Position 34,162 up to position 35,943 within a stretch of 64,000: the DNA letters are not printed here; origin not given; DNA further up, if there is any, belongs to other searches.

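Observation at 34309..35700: Kinase-like / SAM-methyltransferase fusion: candidate WbdD-style chain-capping enzyme in an actinobacterial locus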

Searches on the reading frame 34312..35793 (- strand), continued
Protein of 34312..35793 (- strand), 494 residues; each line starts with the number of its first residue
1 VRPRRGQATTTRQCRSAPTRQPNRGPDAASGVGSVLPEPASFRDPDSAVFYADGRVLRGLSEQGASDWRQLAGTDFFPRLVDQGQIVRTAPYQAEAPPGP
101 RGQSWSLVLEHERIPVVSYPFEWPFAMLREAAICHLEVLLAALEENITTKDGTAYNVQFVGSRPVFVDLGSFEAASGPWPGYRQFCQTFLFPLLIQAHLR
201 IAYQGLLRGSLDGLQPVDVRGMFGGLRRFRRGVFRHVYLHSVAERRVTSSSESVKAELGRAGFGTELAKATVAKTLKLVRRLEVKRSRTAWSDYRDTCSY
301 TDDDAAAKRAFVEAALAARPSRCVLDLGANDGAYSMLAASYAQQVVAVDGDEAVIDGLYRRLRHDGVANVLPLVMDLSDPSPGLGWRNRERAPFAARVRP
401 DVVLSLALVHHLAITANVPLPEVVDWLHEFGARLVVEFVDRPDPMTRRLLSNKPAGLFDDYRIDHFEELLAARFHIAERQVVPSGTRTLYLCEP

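Call 39: find_related_loci(query=A3, collection=genome_contigs, flank=10000)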
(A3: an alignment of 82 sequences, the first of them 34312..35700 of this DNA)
Query A3 (463 aa) in genome_contigs; peptide patterns used: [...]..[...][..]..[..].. (x = any residue, [..] = any of these).
600 stretches matched a pattern (row limit reached: there are more); 599 encode a relative of the query (tblastn E <= 1e-3); the best 80 are kept; 80 distinct loci.
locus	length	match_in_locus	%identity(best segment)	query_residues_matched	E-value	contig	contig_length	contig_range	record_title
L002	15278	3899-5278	58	7-463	8e-177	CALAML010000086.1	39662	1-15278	MAG: uncultured Acidimicrobiales bacterium isolate R2_Bin_METABAT__166_1 genome assembly, contig: c_000003364464, whole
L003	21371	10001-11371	67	7-463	0e+0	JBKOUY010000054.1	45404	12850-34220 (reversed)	MAG: Actinomycetota bacterium isolate GM_HAYS_MAG_00007 GM_HAYS_000001738821, whole genome shotgun sequence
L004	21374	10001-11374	61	7-463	7e-171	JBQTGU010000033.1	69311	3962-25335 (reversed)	MAG: Actinomycetota bacterium isolate SAR216 c_000000164702, whole genome shotgun sequence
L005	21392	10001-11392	54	7-463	8e-157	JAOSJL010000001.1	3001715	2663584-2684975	MAG: Acidimicrobiia bacterium isolate FR_2 FR-Acidimicrobiia-2_s1, whole genome shotgun sequence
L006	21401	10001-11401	56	7-463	1e-156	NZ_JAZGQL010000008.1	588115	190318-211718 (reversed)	Plantactinospora veratri strain NEAU-FHS4 Scaffold4_1, whole genome shotgun sequence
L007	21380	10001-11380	55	3-463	5e-152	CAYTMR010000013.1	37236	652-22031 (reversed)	MAG TPA_asm: uncultured Micromonosporaceae bacterium isolate SRP268622_co1_292 genome assembly, contig: NODE_2107_length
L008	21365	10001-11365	53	7-459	1e-150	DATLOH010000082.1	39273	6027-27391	MAG TPA_asm: Acidimicrobiales bacterium isolate SMAG_U13821 k141_4776048, whole genome shotgun sequence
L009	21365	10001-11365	54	7-458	6e-150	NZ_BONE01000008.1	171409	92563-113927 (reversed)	Asanoa siamensis strain NBRC 107932 sequence008, whole genome shotgun sequence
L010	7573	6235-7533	54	7-437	2e-149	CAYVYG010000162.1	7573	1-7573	MAG TPA_asm: uncultured Microthrixaceae bacterium isolate binchicken_co59_671 genome assembly, contig: NODE_23620_length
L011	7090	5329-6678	55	7-462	9e-145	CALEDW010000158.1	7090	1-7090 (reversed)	MAG: uncultured Acidimicrobiia bacterium isolate N1_Bin_METABAT__172_1 genome assembly, contig: c_000000890011, whole ge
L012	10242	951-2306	57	7-460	2e-154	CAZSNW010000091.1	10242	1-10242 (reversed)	MAG TPA_asm: uncultured Micromonosporaceae bacterium isolate SRP268622_co1_18 genome assembly, contig: NODE_15628_length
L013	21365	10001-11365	52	7-458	2e-144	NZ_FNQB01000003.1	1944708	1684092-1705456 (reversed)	Asanoa ishikariensis strain DSM 44718, whole genome shotgun sequence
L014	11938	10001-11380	52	7-463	5e-143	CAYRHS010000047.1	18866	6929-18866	MAG TPA_asm: uncultured Burkholderiales bacterium isolate SRP214966_co7_265 genome assembly, contig: NODE_2214_length_18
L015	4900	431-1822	51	7-463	8e-141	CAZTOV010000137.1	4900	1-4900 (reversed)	MAG TPA_asm: uncultured Burkholderiales bacterium isolate SRP284430_co1_89 genome assembly, contig: NODE_16033_length_49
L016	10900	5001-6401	54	7-463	3e-138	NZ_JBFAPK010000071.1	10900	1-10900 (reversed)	Micromonospora sp. NPDC049559 NPDC049559_104_D9.ctg-0071, whole genome shotgun sequence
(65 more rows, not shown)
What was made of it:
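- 34309..35700 (-): NoeA/Lani_1194-family bifunctional protein, 463 aa (the finding). Present in at least 599 species-representative genomes (call 39).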

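Call 49: search_protein_families(library=ncbifam, proteins=[L001:7378-9036:+], max_evalue=0.01)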
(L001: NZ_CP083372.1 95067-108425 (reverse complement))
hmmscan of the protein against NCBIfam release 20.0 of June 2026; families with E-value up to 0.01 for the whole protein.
L001:7378-9036:+ (553 aa): 0 families

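Call 62: find_encoding_contigs(protein=P0001, flank=10000, max_places=2)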
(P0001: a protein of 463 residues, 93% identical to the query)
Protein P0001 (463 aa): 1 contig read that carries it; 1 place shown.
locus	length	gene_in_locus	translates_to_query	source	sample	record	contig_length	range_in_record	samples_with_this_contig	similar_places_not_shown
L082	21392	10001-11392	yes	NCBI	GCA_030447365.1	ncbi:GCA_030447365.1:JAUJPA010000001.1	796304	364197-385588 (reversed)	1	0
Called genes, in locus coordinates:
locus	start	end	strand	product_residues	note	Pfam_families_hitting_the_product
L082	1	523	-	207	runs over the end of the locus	PF04542:Sigma70_r2, PF08281:Sigma70_r4_2, PF04545:Sigma70_r4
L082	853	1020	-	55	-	-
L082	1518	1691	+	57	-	-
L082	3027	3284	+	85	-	-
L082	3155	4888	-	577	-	PF16655:PhoD_N, PF09423:PhoD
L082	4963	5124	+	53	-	PF01323:DSBA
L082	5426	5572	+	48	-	PF01402:RHH_1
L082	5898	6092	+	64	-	-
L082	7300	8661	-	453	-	PF01565:FAD_binding_4, PF04030:ALO (weak)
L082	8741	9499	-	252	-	PF00106:adh_short, PF08659:KR, PF13561:adh_short_C2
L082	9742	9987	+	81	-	-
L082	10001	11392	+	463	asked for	-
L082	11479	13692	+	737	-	PF00884:Sulfatase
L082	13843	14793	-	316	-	PF01073:3Beta_HSD, PF01370:Epimerase, PF02719:Polysacc_synt_2, PF04321:RmlD_sub_bind, PF07993:NAD_binding_4 (faint), PF13460:NAD_binding_10 (faint), PF16363:GDP_Man_Dehyd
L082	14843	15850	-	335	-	PF00483:NTP_transferase, PF12804:NTP_transf_3, PF24894:Hexapep_GlmU (faint), PF25084:LbH_EIF2B, PF25087:GMPPB_C, PF00132:Hexapep (faint)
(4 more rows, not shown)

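Call 70: find_encoding_contigs(protein=P0009, flank=10000, max_places=1)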
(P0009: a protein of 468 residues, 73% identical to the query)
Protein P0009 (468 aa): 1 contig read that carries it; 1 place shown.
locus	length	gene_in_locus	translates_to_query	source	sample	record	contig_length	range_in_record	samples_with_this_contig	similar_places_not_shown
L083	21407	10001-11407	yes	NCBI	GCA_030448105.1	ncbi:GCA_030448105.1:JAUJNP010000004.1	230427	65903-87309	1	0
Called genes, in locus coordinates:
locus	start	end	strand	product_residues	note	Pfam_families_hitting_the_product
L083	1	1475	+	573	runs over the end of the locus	PF26371:AftB_C (weak)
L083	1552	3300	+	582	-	-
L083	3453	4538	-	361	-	PF19040:SGNH (weak)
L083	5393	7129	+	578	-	-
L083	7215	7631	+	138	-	-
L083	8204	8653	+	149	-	-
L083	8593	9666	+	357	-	-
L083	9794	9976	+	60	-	-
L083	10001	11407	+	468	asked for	-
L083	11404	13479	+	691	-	PF00884:Sulfatase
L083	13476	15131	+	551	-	-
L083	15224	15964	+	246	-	PF00535:Glycos_transf_2, PF13641:Glyco_tranf_2_3 (weak)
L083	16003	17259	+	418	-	-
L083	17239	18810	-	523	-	PF01494:FAD_binding_3 (weak), PF00890:FAD_binding_2 (weak), PF01266:DAO (faint), PF01593:Amino_oxidase, PF13450:NAD_binding_8, PF01593:Amino_oxidase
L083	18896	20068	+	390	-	PF01757:Acyl_transf_3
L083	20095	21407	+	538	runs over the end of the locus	PF13231:PMT_2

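Call 71: find_encoding_contigs(protein=P0086, flank=10000, max_places=1)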
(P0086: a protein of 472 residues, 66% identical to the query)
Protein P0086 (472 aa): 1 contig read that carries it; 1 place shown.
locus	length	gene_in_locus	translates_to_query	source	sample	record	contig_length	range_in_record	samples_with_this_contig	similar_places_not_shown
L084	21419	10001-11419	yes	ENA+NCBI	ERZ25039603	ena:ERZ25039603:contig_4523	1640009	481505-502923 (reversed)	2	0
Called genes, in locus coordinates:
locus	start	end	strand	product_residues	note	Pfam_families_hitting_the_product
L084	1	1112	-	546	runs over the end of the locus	PF00496:SBP_bac_5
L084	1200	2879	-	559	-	PF00496:SBP_bac_5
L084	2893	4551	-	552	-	PF00496:SBP_bac_5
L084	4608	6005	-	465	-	PF00496:SBP_bac_5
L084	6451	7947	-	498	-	PF00496:SBP_bac_5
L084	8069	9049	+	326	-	PF00389:2-Hacid_dh, PF02826:2-Hacid_dh_C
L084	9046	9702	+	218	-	PF00596:Aldolase_II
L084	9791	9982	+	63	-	-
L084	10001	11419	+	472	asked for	-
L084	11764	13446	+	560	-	PF00884:Sulfatase, PF01663:Phosphodiest (faint)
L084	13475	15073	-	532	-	PF00005:ABC_tran, PF13191:AAA_16 (faint), PF02463:SMC_N (faint), PF13304:AAA_21 (weak), PF12848:ABC_tran_Xtn, PF00005:ABC_tran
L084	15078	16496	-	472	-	PF01425:Amidase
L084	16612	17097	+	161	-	-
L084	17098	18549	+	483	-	PF05199:GMC_oxred_C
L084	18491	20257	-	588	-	PF00754:F5_F8_type_C, PF24607:CBM_AftD (weak), PF22633:F5_F8_type_C_2 (faint)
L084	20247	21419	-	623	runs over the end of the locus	PF11847:GT-C_AftD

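Call 72: find_encoding_contigs(protein=P0109, flank=10000, max_places=1)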
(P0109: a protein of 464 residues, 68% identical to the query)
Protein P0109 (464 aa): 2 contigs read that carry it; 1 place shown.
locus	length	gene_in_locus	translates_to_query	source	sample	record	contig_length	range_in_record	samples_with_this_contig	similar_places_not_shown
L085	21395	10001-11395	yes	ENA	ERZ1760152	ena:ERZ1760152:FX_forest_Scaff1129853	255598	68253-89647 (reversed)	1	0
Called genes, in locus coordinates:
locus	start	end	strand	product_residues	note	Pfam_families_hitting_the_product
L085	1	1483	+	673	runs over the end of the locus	-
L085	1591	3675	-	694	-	PF03098:An_peroxidase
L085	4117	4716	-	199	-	-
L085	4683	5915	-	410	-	PF01882:DUF58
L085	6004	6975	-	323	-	PF20030:bpMoxR, PF07726:AAA_3, PF07728:AAA_5, PF17863:AAA_lid_2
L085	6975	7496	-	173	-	-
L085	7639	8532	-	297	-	PF13559:DUF4129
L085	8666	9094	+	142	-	PF04020:Phage_holin_4_2 (weak)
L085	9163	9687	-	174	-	-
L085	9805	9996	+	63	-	-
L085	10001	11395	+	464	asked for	-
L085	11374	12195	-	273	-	-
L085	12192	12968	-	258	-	-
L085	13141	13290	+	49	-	-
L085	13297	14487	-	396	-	PF05977:MFS_3, PF07690:MFS_1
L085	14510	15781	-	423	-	PF00926:DHBP_synthase, PF00925:GTP_cyclohydro2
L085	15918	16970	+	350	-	PF00296:Bac_luciferase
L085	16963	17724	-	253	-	PF00392:GntR, PF07702:UTRA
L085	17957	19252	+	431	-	PF00296:Bac_luciferase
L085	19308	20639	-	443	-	PF00296:Bac_luciferase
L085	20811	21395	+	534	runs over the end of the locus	PF00496:SBP_bac_5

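Call 73: find_encoding_contigs(protein=P0014, flank=10000, max_places=1)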
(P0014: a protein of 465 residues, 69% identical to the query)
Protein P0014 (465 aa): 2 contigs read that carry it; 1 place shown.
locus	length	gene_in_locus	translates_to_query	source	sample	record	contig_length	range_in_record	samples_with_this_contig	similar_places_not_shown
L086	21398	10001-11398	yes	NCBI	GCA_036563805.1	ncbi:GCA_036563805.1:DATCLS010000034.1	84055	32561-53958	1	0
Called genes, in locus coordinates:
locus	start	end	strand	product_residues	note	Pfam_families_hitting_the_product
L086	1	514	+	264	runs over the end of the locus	PF02358:Trehalose_PPase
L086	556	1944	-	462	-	PF00982:Glyco_transf_20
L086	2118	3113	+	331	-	PF02595:Gly_kinase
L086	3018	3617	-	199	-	-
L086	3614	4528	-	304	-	PF01370:Epimerase, PF03435:Sacchrp_dh_NADP (weak), PF04321:RmlD_sub_bind (weak), PF05368:NmrA (weak), PF13460:NAD_binding_10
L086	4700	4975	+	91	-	PF02597:ThiS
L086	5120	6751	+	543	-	PF00118:Cpn60_TCP1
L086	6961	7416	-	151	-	PF06170:DUF983 (weak)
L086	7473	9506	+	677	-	-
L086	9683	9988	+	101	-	-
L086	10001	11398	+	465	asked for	-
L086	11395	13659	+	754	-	PF00884:Sulfatase, PF01663:Phosphodiest (faint)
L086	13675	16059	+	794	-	PF01663:Phosphodiest (weak), PF00884:Sulfatase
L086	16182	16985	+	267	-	PF02634:FdhD-NarQ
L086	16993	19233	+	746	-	PF00384:Molybdopterin, PF01568:Molydop_binding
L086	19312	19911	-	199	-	-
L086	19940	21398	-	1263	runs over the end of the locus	-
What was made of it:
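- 35714..35947 (-): Micro-protein gene (Lani_1193-like), 72-77 aa: (MKQQL)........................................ It has one predicted TM helix followed by a basic tail. The start is TTG 35947 (AGGAGA at 35959-35954) or ATG 35932. The TGA stop at 35716-35714 lies 13 nt before the kinase-MTase start. Independent gene callers find a 60-101-aa gene at this position in 5 of 5 close relatives (calls 62, 70-73).
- Some family members sit in contexts with no glycan genes (L085, L086; calls 72, 73).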
